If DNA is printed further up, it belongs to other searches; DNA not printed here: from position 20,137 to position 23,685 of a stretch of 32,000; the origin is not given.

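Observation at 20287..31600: Three tandem paralogous giant envelope modules (1082 aa plus a 2687-aa two-module fusion) from no family I can name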

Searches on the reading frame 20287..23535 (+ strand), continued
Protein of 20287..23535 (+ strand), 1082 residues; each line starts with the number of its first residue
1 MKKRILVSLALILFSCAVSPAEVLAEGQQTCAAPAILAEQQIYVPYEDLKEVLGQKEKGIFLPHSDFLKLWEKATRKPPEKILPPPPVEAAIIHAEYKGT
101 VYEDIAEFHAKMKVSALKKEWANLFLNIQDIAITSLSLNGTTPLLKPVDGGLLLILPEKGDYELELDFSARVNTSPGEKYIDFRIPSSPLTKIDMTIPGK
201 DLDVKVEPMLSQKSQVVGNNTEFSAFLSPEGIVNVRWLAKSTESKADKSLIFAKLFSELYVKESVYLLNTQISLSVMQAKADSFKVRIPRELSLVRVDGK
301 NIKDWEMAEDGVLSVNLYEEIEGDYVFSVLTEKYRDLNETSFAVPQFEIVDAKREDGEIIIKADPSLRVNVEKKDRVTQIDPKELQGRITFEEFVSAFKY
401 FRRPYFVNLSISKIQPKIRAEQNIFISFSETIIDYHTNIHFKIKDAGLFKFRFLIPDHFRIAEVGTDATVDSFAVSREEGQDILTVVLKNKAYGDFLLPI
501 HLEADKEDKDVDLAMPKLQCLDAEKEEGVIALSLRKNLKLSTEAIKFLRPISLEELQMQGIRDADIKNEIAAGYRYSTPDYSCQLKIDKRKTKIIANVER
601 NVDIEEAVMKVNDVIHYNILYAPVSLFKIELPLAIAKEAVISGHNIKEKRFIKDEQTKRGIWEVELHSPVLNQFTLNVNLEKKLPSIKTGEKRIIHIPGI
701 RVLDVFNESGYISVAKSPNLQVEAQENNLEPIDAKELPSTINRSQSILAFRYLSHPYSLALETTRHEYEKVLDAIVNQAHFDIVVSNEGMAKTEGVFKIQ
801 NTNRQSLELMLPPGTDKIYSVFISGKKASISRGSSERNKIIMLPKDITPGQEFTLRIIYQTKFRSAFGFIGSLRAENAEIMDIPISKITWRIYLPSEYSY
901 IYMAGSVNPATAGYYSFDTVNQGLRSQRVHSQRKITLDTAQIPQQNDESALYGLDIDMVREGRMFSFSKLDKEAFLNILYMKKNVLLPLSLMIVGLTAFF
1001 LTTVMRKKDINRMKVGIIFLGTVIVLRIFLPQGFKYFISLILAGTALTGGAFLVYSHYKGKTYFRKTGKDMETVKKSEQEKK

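Call 76: find_homologous_proteins(query=P0032, max_evalue=1e-20)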
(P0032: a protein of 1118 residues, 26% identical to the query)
Query P0032 (1118 aa): 125 proteins with E <= 1e-20 among 8000 candidates; the best 120 are listed.
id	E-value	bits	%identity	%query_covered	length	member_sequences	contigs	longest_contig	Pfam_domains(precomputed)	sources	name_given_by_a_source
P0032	0.0e+0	2492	100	100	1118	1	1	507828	-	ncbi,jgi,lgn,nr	ncbi:MAG: hypothetical protein QOE70_6525 [Chthoniobacter sp.]|jgi:hypothetical protein|nr:hypotheti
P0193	0.0e+0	1830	75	98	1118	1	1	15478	-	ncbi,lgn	-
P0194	0.0e+0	1816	76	94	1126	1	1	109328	-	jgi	jgi:hypothetical protein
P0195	0.0e+0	1807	75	94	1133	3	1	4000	-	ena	-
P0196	0.0e+0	1807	76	94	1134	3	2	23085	-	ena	-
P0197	0.0e+0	1799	74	96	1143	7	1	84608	-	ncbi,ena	-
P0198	0.0e+0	1798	75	94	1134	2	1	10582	-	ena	-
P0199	0.0e+0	1793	75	94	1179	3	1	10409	-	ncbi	-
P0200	0.0e+0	1748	73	97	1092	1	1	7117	-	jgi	jgi:hypothetical protein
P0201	0.0e+0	1688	70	94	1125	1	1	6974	-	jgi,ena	-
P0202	0.0e+0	1659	68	94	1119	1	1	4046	-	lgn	-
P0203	0.0e+0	1632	70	93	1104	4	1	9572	-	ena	-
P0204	0.0e+0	1630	76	84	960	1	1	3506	-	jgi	jgi:hypothetical protein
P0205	0.0e+0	1618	68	94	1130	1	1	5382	-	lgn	-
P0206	0.0e+0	1599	68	94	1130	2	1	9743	-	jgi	-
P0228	0.0e+0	1449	63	94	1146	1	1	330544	-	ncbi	-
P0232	0.0e+0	1441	61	94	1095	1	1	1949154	-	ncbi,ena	-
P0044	0.0e+0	1395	61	92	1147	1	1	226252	-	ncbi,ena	-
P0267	1.7e-293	995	47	93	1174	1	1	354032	-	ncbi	-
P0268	5.7e-292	990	-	-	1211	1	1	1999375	-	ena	-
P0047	6.8e-291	986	48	93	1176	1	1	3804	-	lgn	-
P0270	8.6e-289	979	46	94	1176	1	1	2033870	-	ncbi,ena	-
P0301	4.9e-167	576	61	39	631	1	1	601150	-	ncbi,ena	-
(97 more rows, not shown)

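Call 80: search_protein_families(library=padloc, proteins=[window:20287-23535:+], max_evalue=0.01)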
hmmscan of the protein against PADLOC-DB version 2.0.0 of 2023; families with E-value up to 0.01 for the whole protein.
window:20287-23535:+ (1082 aa): 0 families

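Call 82: list_cluster_members(proteins=[P0001, P0232, P0270, P0268, P0054, P0228, P0267, P0301, P0004, P0021])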
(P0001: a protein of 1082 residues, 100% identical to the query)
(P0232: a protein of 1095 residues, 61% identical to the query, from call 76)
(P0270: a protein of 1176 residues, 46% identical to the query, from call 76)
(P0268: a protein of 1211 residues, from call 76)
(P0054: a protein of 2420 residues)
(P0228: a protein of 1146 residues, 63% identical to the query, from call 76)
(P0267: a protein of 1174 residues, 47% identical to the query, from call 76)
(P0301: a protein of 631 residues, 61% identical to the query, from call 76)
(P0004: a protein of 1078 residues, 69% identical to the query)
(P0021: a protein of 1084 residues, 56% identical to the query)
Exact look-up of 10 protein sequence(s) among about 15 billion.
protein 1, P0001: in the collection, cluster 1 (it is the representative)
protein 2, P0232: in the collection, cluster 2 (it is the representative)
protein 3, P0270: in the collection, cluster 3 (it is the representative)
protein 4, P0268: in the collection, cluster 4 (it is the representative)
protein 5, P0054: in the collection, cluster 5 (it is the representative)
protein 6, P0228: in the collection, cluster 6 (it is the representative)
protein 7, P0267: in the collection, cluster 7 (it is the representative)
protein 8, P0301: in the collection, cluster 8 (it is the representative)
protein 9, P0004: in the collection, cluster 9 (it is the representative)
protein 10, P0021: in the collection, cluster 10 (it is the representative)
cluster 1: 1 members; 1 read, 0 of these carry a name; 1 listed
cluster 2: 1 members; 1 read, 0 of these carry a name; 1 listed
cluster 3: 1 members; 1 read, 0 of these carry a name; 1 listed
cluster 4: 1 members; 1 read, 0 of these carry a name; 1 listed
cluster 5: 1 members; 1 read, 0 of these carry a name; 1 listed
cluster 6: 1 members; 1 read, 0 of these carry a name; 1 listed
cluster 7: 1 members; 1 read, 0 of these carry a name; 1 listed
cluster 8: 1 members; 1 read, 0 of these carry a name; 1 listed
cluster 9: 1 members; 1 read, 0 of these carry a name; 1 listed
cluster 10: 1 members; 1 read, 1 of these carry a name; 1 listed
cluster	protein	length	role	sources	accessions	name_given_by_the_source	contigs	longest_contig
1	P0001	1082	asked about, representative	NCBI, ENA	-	-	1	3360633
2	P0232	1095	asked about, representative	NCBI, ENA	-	-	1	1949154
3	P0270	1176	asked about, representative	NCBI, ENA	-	-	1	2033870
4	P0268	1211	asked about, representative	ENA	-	-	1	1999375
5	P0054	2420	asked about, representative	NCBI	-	-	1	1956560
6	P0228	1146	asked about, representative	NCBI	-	-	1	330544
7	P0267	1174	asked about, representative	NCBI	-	-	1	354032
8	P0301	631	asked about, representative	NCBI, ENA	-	-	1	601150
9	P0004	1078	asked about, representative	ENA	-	-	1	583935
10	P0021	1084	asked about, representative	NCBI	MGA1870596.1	MAG: hypothetical protein ACMUJM_18840 [bacterium]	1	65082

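Call 83: find_encoding_contigs(protein=P0054, flank=10000, max_places=1)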
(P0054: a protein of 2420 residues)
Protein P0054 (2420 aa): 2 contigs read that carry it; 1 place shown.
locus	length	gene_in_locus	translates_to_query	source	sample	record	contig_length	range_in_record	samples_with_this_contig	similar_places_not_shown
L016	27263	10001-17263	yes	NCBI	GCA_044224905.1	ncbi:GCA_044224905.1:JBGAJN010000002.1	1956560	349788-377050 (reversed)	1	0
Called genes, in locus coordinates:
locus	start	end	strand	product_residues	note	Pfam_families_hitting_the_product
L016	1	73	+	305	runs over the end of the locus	PF00480:ROK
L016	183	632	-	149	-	PF13083:KH_KhpA-B, PF01424:R3H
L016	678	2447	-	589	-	PF14849:YidC_periplas, PF02096:60KD_IMP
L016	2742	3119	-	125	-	PF00825:Ribonuclease_P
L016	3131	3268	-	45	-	PF00468:Ribosomal_L34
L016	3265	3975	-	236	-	-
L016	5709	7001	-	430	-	-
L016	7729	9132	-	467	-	PF25145:NfeD1b_N, PF24961:NfeD_membrane, PF01957:NfeD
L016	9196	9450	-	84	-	-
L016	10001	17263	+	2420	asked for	-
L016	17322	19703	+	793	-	PF08487:VIT, PF00092:VWA, PF13519:VWA_2, PF13768:VWA_3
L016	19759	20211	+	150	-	PF02580:Tyr_Deacylase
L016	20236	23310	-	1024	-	PF07517:SecA_DEAD, PF00270:DEAD (weak), PF01043:SecA_PP_bind, PF21090:P-loop_SecA, PF07516:SecA_SW, PF02810:SEC-C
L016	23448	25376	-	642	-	PF01578:Cytochrom_C_asm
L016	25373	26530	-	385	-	PF05140:ResB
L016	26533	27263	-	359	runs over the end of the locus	-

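Call 84: find_encoding_contigs(protein=P0270, flank=10000, max_places=1)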
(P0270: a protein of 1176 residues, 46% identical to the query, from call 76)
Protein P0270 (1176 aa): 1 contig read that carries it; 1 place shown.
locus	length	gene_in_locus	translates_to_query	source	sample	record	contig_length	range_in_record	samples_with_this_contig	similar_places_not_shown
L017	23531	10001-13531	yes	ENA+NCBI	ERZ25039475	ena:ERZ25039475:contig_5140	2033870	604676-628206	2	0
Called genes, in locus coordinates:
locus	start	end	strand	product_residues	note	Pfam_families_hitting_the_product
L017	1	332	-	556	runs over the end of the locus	PF17391:Urocanase_N, PF01175:Urocanase, PF17392:Urocanase_C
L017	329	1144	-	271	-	PF05013:FGase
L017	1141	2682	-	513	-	PF00221:Lyase_aromatic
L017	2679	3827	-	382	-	PF01979:Amidohydro_1, PF07969:Amidohydro_3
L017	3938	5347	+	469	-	PF22429:HutF_N, PF01979:Amidohydro_1, PF07969:Amidohydro_3 (weak)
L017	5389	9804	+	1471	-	PF01435:Peptidase_M48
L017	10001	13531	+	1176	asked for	-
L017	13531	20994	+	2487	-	-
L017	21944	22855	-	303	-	PF05721:PhyH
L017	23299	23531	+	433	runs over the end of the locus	PF10082:BBP2_2 (weak)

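Call 87: search_protein_families(library=pfam, proteins=[L001:13404-17888:+, L001:17885-22042:+, L006:13524-19118:+, L006:19115-23449:+], max_evalue=0.01)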
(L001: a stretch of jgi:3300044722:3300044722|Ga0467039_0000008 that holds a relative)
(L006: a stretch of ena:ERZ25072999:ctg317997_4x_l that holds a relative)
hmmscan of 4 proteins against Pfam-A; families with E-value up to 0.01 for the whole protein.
L001:13404-17888:+ (1494 aa): 1 family
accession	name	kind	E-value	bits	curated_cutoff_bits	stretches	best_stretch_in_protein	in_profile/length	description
PF01541.30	GIY-YIG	-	8.6e-11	42.4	22.6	1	5-77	2-77/78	GIY-YIG catalytic domain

L001:17885-22042:+ (1385 aa): 0 families

L006:13524-19118:+ (1864 aa): 8 families
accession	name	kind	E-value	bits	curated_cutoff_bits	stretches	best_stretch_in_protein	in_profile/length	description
PF07719.23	TPR_2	-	4.5e-07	29.9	27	0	1043-1070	6-33/34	Tetratricopeptide repeat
PF00515.34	TPR_1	-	7.3e-07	29.2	27.8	1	1164-1185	13-34/34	Tetratricopeptide repeat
PF13428.12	TPR_14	-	1.9e-06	28.4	23.5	1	1162-1192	11-41/44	Tetratricopeptide repeat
PF14559.12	TPR_19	-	1.6e-05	25.5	25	0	1050-1129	3-66/68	Tetratricopeptide repeat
PF14863.12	Alkyl_sulf_dimr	-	4.6e-05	24.3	26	0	1086-1133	69-114/139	Alkyl sulfatase dimerisation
PF13181.12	TPR_8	-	0.00054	20.4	25.7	0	1164-1184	13-33/34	Tetratricopeptide repeat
PF13176.12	TPR_7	-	0.0049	17.3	27.9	0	1091-1118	4-31/36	Tetratricopeptide repeat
PF13432.12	TPR_16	-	0.0096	16.8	32.7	1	1091-1131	2-40/65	Tetratricopeptide repeat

L006:19115-23449:+ (1444 aa): 0 families

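Call 99: search_dna_similar(query=window:20287-23535:+, collection=plasmids, mode=protein, max_evalue=0.001, max_rows=10)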
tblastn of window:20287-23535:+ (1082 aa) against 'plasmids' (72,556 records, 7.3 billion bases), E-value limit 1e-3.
No match.

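Call 100: search_dna_similar(query=window:20287-23535:+, collection=phages, mode=protein, max_evalue=0.001, max_rows=10)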
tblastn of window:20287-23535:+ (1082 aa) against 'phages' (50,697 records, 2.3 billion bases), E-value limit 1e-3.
No match.
